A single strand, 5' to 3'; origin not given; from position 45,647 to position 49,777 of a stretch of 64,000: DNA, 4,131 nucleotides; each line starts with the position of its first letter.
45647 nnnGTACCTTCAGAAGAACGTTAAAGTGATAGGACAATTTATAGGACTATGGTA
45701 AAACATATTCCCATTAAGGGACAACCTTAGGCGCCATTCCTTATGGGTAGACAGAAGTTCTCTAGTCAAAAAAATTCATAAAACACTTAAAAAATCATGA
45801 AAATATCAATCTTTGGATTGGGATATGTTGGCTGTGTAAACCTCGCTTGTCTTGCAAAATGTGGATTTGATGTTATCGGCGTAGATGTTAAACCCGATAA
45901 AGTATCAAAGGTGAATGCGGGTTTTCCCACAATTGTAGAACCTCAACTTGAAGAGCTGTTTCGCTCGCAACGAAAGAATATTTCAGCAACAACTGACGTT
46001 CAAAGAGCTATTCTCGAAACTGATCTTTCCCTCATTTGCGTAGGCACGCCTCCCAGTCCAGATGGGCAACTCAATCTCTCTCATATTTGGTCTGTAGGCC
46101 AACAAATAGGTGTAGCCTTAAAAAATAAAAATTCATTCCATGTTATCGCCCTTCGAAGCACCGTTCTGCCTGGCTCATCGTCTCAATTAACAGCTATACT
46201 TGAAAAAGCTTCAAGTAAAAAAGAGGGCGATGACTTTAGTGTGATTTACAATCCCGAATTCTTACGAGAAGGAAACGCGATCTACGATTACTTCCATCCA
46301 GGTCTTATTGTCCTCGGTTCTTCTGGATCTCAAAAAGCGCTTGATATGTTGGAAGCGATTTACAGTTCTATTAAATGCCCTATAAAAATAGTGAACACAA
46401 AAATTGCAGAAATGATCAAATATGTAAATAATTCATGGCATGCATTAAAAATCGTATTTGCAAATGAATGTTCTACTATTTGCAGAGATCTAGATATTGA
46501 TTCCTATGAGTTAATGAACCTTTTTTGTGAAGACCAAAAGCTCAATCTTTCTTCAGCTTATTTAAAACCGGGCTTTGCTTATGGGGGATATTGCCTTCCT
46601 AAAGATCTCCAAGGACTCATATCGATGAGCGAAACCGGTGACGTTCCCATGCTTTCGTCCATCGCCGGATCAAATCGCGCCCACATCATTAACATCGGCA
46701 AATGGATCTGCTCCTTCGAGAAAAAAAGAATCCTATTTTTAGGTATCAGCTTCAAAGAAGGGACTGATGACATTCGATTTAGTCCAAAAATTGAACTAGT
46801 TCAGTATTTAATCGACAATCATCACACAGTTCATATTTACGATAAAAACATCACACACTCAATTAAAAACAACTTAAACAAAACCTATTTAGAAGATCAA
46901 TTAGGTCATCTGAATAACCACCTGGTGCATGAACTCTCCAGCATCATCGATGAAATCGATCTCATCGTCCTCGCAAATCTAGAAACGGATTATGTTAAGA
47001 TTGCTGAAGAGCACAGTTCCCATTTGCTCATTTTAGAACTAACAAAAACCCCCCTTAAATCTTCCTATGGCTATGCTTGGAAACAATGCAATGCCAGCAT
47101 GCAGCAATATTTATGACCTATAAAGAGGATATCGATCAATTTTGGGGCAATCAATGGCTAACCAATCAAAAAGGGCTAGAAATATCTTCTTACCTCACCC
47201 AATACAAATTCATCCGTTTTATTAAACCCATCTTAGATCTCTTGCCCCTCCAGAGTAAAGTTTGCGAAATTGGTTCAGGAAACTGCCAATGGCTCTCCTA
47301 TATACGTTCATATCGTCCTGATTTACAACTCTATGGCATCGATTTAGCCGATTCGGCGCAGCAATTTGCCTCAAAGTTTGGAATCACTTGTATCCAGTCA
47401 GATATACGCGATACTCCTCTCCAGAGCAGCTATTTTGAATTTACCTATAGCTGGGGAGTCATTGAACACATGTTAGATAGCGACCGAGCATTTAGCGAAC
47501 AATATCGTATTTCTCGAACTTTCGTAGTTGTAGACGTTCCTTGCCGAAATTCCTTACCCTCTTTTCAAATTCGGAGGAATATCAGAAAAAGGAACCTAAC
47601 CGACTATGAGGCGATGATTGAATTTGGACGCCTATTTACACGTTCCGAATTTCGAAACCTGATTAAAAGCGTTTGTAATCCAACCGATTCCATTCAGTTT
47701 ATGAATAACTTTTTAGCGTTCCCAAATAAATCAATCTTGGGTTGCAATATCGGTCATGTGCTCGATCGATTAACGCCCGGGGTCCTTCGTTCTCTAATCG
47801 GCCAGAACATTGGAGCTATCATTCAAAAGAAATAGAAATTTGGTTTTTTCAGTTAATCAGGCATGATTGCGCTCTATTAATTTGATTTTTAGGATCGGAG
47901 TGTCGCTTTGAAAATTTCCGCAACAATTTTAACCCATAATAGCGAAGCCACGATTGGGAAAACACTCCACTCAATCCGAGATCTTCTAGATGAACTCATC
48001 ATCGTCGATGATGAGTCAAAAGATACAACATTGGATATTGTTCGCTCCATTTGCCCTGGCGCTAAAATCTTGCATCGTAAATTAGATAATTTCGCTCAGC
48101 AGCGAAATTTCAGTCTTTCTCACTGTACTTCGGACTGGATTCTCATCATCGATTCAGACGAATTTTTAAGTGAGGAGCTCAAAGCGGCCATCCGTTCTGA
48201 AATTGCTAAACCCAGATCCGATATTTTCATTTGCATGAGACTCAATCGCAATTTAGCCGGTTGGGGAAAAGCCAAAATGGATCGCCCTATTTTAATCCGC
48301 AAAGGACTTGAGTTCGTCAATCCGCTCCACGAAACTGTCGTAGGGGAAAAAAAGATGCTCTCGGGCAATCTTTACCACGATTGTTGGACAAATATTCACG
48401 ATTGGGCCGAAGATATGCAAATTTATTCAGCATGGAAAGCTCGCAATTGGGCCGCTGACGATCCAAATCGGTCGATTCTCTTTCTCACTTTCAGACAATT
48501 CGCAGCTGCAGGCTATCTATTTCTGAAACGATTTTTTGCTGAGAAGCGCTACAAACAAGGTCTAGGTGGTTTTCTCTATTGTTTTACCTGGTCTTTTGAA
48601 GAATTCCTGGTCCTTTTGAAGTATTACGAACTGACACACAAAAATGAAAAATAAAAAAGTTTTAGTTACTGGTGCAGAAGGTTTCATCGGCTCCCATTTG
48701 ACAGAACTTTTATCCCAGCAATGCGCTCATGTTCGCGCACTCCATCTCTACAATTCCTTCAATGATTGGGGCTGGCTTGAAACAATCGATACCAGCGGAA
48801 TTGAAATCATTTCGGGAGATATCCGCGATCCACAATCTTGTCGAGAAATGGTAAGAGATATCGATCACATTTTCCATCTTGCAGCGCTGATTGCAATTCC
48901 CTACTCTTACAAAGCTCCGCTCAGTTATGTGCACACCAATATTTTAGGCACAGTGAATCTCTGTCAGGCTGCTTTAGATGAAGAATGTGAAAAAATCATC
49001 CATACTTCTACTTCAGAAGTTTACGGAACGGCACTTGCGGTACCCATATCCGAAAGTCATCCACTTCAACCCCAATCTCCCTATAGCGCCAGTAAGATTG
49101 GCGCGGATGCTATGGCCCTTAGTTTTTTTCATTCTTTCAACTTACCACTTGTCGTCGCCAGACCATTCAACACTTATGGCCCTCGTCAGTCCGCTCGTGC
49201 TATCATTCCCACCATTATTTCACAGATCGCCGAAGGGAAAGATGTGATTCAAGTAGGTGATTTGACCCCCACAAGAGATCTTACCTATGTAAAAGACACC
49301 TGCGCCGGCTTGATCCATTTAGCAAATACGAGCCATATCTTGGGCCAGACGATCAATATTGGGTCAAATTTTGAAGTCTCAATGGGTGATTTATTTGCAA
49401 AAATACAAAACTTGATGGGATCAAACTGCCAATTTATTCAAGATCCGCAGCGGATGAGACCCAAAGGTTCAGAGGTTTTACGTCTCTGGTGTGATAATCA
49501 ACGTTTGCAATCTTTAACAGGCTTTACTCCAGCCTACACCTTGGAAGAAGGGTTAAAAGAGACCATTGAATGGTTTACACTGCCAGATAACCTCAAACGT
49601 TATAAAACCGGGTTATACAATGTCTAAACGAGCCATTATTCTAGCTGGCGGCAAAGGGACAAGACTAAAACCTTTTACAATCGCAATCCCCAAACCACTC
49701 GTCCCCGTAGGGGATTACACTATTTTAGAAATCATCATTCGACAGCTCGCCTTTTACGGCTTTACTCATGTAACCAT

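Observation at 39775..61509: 21.7-kb, roughly 21-gene surface-glycan locus between topA-SWIB and uvrB in a Chlamydiota-type genome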

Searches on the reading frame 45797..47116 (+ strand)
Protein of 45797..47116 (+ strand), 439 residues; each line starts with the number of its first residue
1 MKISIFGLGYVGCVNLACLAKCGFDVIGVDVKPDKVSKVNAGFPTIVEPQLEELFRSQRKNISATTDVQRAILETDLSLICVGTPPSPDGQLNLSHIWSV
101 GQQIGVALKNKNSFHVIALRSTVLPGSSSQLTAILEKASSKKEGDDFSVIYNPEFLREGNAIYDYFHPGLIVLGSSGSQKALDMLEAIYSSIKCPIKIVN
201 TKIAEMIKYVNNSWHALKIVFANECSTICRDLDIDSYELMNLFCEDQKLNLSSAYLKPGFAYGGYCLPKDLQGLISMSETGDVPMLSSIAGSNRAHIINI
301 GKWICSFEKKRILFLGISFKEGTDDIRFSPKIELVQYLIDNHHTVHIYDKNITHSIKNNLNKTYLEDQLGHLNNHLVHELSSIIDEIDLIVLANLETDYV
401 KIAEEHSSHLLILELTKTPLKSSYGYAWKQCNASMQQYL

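Call 3: search_protein_families(library=pfam, proteins=[window:45797-47116:+], max_evalue=0.001)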
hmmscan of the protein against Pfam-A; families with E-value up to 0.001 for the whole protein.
window:45797-47116:+ (439 aa): 3 families
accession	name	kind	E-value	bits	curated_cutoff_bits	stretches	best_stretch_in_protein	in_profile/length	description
PF03721.20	UDPG_MGDP_dh_N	-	2e-50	171.4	27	1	1-185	1-184/187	UDP-glucose/GDP-mannose dehydrogenase family, NAD binding domain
PF00984.24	UDPG_MGDP_dh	-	9.5e-23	80.6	25.4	1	204-286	3-85/94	UDP-glucose/GDP-mannose dehydrogenase family, central domain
PF03720.21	UDPG_MGDP_dh_C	-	7.2e-13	49.2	30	1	314-402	2-80/103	UDP-glucose/GDP-mannose dehydrogenase family, UDP binding domain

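Call 6: search_protein_families(library=ncbifam, proteins=[window:45797-47116:+], max_evalue=0.001)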
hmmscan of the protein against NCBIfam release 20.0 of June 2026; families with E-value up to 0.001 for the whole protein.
window:45797-47116:+ (439 aa): 10 families
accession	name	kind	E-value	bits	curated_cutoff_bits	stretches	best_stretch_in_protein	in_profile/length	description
TIGR03026.1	NDP-sugDHase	subfamily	9.5e-106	354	189.8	1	1-407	1-399/413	nucleotide sugar dehydrogenase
NF041297.1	UDPGDh_AglM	equivalog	4.5e-80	269.7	670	1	1-362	1-369/429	UDP-glucose 6-dehydrogenase AglM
NF047673.2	TeichurnBiosyTuaD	equivalog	9.3e-63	212.9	700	1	2-364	3-367/439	UDP-glucose 6-dehydrogenase TuaD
NF040825.1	UDPMaNacDH_Arch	equivalog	2.2e-45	155.3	750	1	1-354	1-353/418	UDP-N-acetyl-D-mannosamine dehydrogenase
NF008286.0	PRK11064.1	equivalog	1.2e-37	129.5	459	1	2-362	5-373/420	UDP-N-acetyl-D-mannosamine dehydrogenase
NF011631.0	PRK15057.1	equivalog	4.1e-37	128.2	757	1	1-351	1-338/388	UDP-glucose 6-dehydrogenase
NF011729.0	PRK15182.1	equivalog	1.9e-20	73.1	592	1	2-352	8-357/425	Vi polysaccharide biosynthesis UDP-N-acetylglucosamine C-6 dehydrogenase TviB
TIGR00745.1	apbA_panE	subfamily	2.9e-05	23.5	141.35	1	2-82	1-76/305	2-dehydropantoate 2-reductase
NF000941.0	PRK00094.1-3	equivalog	0.00022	20.6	423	0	2-154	3-139/336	NAD(P)H-dependent glycerol-3-phosphate dehydrogenase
NF042925.1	FHMPC_DH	equivalog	0.00055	19.3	500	0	1-77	1-80/304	5-formyl-3-hydroxy-2-methylpyridine 4-carboxylate 5-dehydrogenase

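Call 32: search_solved_structures(query=window:45797-47116:+, max_evalue=1e-20)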
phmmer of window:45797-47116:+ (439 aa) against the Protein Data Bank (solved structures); distinct sequences matched with E-value up to 1e-20: 29.
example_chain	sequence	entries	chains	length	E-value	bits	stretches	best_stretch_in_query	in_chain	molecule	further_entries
1mfz_A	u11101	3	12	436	8.8e-104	351.2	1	1-409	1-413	GDP-mannose 6-dehydrogenase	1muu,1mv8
3vtf_A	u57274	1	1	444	4.8e-60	207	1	3-368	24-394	UDP-glucose 6-dehydrogenase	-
3gg2_A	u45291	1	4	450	1.1e-48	169.6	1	2-351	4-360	Sugar dehydrogenase, UDP-glucose/GDP-mannose dehydrogenase family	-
2y0e_A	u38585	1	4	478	1.8e-44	155.7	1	1-350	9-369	UDP-GLUCOSE DEHYDROGENASE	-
2y0c_A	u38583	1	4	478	3.2e-43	151.6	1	1-350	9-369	UDP-GLUCOSE DEHYDROGENASE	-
2y0d_A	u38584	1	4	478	3.2e-43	151.6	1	1-350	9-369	UDP-GLUCOSE DEHYDROGENASE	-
4a7p_A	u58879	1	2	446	7.5e-43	150.4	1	2-352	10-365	UDP-GLUCOSE DEHYDROGENASE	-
4r16_A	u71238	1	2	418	1.8e-38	136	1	1-352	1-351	418aa long hypothetical UDP-N-acetyl-D-mannosaminuronic acid dehydrogenase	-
3pid_A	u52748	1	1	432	1.1e-34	123.5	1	1-338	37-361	UDP-glucose 6-dehydrogenase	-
3phl_A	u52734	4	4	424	1.1e-34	123.5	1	1-336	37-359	UDP-glucose 6-dehydrogenase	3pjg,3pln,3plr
2o3j_A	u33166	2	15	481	9.3e-33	117.2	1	2-355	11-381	UDP-glucose 6-dehydrogenase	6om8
6c4j_A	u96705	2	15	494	7.1e-32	114.3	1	2-353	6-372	UDP-glucose 6-dehydrogenase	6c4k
7kws_A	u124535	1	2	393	7.7e-32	114.1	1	1-346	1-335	UDP-glucose 6-dehydrogenase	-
9ou8_A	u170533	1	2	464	8.4e-32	114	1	2-353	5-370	UDP-glucose 6-dehydrogenase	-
5w4x_A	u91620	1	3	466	1.4e-31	113.2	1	2-353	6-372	UDP-glucose 6-dehydrogenase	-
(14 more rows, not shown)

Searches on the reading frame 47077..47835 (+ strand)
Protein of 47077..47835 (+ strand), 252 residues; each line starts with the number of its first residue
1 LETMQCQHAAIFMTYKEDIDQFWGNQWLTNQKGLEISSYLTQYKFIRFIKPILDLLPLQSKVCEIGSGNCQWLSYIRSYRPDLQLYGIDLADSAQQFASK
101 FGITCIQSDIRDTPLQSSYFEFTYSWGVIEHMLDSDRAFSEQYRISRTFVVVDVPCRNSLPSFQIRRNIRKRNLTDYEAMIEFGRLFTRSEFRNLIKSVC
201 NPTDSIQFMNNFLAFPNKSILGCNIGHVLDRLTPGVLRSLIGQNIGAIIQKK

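Call 3: search_protein_families(library=pfam, proteins=[window:47077-47835:+], max_evalue=0.001)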
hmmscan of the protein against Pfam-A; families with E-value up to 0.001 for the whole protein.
window:47077-47835:+ (252 aa): 4 families
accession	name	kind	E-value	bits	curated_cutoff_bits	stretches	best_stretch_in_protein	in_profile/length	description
PF08241.18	Methyltransf_11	-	6e-09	36.9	21.2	1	64-146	2-87/95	Methyltransferase domain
PF13649.12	Methyltransf_25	-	2.2e-07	31.9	27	1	62-145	1-92/97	Methyltransferase domain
PF13489.12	Methyltransf_23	-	4.6e-07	30.1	27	1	42-196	6-154/164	Methyltransferase domain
PF08242.18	Methyltransf_12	-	0.00075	20.6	30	0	64-141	2-87/98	Methyltransferase domain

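Call 6: search_protein_families(library=ncbifam, proteins=[window:47077-47835:+], max_evalue=0.001)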
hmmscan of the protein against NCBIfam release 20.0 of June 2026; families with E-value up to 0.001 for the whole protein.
window:47077-47835:+ (252 aa): 2 families
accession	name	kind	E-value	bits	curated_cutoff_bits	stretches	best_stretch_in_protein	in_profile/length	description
TIGR02072.1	BioC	equivalog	2.3e-05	24.3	184.95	1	59-193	35-172/244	malonyl-ACP O-methyltransferase BioC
TIGR02081.1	metW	equivalog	9.3e-05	22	189.5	1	51-151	6-107/194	methionine biosynthesis protein MetW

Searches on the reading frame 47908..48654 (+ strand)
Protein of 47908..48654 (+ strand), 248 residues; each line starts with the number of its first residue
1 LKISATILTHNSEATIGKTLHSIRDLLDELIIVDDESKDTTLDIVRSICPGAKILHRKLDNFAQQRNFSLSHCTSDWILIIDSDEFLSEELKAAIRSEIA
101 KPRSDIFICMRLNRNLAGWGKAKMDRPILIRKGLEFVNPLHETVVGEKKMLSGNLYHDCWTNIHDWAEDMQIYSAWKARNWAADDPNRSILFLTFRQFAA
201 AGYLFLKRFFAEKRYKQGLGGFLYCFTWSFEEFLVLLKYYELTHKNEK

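Call 3: search_protein_families(library=pfam, proteins=[window:47908-48654:+], max_evalue=0.001)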
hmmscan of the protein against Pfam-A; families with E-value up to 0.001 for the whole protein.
window:47908-48654:+ (248 aa): 3 families
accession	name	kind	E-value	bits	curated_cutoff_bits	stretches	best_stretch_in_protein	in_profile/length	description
PF00535.33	Glycos_transf_2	-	6.3e-23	82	23.3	1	5-132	2-132/168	Glycosyl transferase family 2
PF13704.12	Glyco_tranf_2_4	-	1.3e-08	35.7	27.5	1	11-88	2-85/98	Glycosyl transferase family 2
PF10111.15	Glyco_tranf_2_2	-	1.5e-06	28.4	27.3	1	13-95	10-102/276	Glycosyltransferase like family 2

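Call 6: search_protein_families(library=ncbifam, proteins=[window:47908-48654:+], max_evalue=0.001)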
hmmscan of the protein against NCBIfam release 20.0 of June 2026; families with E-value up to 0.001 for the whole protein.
window:47908-48654:+ (248 aa): 6 families
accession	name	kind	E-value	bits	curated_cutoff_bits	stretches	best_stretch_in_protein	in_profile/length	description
TIGR04195.1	S_glycosyl_SunS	equivalog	3.5e-14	52.5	350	1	3-95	59-151/421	SunS family peptide S-glycosyltransferase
TIGR04283.1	glyco_like_mftF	equivalog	5.1e-11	42.6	182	1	3-111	1-108/221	TIGR04283 family arsenosugar biosynthesis glycosyltransferase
NF047683.1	TeichurnBiosyTuaG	equivalog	6.2e-06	26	400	1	3-91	8-104/252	teichuronic acid biosynthesis protein TuaG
NF010496.0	PRK13915.1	equivalog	6.1e-05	22.2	262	1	2-58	32-92/307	glucosyl-3-phosphoglycerate synthase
NF050050.1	ProtGlycPglI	equivalog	0.00017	21.1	500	1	2-101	3-110/306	GalNAc(5)-diNAcBac-PP-undecaprenol beta-1,3-glucosyltransferase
TIGR04182.1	glyco_TIGR04182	equivalog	0.00024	20.6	325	1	5-111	4-109/293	S-layer glycoprotein N-glycosyltransferase AglJ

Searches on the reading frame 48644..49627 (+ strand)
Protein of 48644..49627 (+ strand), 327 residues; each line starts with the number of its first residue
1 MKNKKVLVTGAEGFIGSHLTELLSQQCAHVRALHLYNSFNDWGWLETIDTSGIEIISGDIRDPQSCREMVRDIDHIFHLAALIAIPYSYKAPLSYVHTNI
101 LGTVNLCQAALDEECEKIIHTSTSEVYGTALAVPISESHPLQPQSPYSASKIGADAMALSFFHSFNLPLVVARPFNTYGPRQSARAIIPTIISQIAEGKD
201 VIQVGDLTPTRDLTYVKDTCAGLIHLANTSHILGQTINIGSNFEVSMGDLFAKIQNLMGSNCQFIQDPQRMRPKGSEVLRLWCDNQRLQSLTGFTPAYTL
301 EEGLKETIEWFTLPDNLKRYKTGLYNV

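Call 3: search_protein_families(library=pfam, proteins=[window:48644-49627:+], max_evalue=0.001)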
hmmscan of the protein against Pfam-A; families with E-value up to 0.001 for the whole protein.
window:48644-49627:+ (327 aa): 9 families
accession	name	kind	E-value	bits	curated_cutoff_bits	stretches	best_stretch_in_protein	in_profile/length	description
PF16363.11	GDP_Man_Dehyd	-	2.6e-67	228.1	27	1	7-307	1-332/332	GDP-mannose 4,6 dehydratase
PF01370.27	Epimerase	-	7.3e-55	186.4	20.9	1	6-240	1-240/240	NAD dependent epimerase/dehydratase family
PF01073.25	3Beta_HSD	-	6.2e-22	78.4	22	1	7-218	1-220/280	3-beta hydroxysteroid dehydrogenase/isomerase family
PF02719.21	Polysacc_synt_2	-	1.1e-17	64.7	20.2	1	6-261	1-250/293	Polysaccharide biosynthesis protein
PF07993.18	NAD_binding_4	-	9.4e-14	51.6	20.1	1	8-179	1-209/258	Male sterility protein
PF04321.23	RmlD_sub_bind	-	3e-11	43.4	27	1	5-158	2-136/287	RmlD substrate binding domain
PF05368.20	NmrA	-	1.9e-07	31.4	27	1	3-121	2-105/298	NmrA-like family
PF00106.31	adh_short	-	8e-07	29.2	26.6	1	4-160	1-162/195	short chain dehydrogenase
PF13460.12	NAD_binding_10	-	9.8e-06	26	27.2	1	10-128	1-103/184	NAD(P)H-binding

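Call 6: search_protein_families(library=ncbifam, proteins=[window:48644-49627:+], max_evalue=0.001)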
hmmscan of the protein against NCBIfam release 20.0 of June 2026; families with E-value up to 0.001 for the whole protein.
window:48644-49627:+ (327 aa): 31 families (the best 25 are shown)
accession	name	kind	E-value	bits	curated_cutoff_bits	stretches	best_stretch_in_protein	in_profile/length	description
TIGR04180.1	EDH_00030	hypoth_equivalog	3.8e-141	469.4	475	1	6-298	1-296/297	NAD-dependent 4,6-dehydratase LegB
TIGR01181.1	dTDP_gluc_dehyt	equivalog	8e-53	179.6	365.1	1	5-313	1-313/321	dTDP-glucose 4,6-dehydratase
TIGR01179.1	galE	equivalog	8.7e-39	133.2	262.3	1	5-311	1-325/332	UDP-glucose 4-epimerase GalE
TIGR02622.1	CDP_4_6_dhtase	equivalog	4.4e-31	108.3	278.45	1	2-312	3-331/352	CDP-glucose 4,6-dehydratase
TIGR03466.1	HpnA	hypoth_equivalog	3e-27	95.4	367.65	1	5-269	2-257/327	hopanoid-associated sugar epimerase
NF007582.0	PRK10217.1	equivalog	1.3e-26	93.5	698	1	4-314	2-334/355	dTDP-glucose 4,6-dehydratase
NF011728.1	PRK15181.1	equivalog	2.6e-26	92.4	760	1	3-311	15-337/348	Vi polysaccharide biosynthesis UDP-N-acetylglucosaminuronic acid C-4 epimerase TviC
NF007490.0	PRK10084.1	subfamily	1.9e-25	89.6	649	1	5-313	2-336/361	dTDP-glucose 4,6-dehydratase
NF047922.1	GDPFucSynFcl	equivalog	1.8e-21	76.9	500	1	73-312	54-302/308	GDP-L-fucose synthase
NF007956.0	PRK10675.1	subfamily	3.2e-21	75.8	394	1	5-219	2-233/338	UDP-glucose 4-epimerase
NF042422.1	oxyalk_red_OleD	equivalog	1.5e-19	70.5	580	1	5-250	2-236/329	2-alkyl-3-oxoalkanoate reductase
NF042423.1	oxyalk_red_Shew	equivalog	2.2e-19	69.7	580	1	2-227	7-221/331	2-alkyl-3-oxoalkanoate reductase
TIGR02197.1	heptose_epim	equivalog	2.7e-19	69.5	274.6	1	6-311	1-313/316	ADP-glyceromanno-heptose 6-epimerase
TIGR01472.1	gmd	equivalog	1.8e-18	66.9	415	1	4-223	1-235/342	GDP-mannose 4,6-dehydratase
TIGR03589.1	PseB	equivalog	2.1e-18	66.4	407.75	1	2-216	3-204/324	UDP-N-acetylglucosamine 4,6-dehydratase (inverting)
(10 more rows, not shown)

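Call 69: search_solved_structures(query=window:48644-49627:+, max_evalue=1e-25)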
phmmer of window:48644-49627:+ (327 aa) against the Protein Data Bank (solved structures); distinct sequences matched with E-value up to 1e-25: 35.
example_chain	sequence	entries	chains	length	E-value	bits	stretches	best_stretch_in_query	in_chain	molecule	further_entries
6zl6_A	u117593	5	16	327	3.5e-40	141.8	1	5-309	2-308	Epimerase domain-containing protein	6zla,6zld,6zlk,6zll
6zlj_A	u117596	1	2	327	1.3e-39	140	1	5-309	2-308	Epimerase domain-containing protein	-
6bi4_A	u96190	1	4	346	4.9e-39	138.1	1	5-312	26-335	dTDP-glucose 4,6-dehydratase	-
6bwl_A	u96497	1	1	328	3.7e-38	135.2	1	5-312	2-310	Pal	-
1r66_A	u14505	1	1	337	4.6e-38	134.8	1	5-311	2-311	TDP-glucose-4,6-dehydratase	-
1r6d_A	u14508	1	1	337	8.7e-38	133.9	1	5-311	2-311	TDP-glucose-4,6-dehydratase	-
6dnt_A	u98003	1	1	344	3.3e-37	132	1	1-312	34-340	NAD-dependent epimerase/dehydratase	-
2hun_A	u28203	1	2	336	8.1e-37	130.8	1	2-312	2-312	336aa long hypothetical dTDP-glucose 4,6-dehydratase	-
8shh_A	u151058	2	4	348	1.8e-33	119.8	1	5-312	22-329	dTDP-glucose 4,6-dehydratase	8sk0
10ke_A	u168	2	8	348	7.9e-33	117.6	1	4-312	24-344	Capsular polysaccharide biosynthesis protein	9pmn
6wjb_A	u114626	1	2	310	2.2e-32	116.2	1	3-305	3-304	NAD-dependent epimerase/dehydratase family protein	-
6kv9_A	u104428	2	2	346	6.9e-32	114.6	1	5-311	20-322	MoeE5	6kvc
6wj9_A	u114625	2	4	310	1.1e-31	113.9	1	3-305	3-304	NAD-dependent epimerase/dehydratase family protein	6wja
8rdg_A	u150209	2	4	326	1.2e-31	113.8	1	5-233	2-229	SDR family NAD(P)-dependent oxidoreductase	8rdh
8rdi_A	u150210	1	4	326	4.2e-31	112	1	5-233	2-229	SDR family NAD(P)-dependent oxidoreductase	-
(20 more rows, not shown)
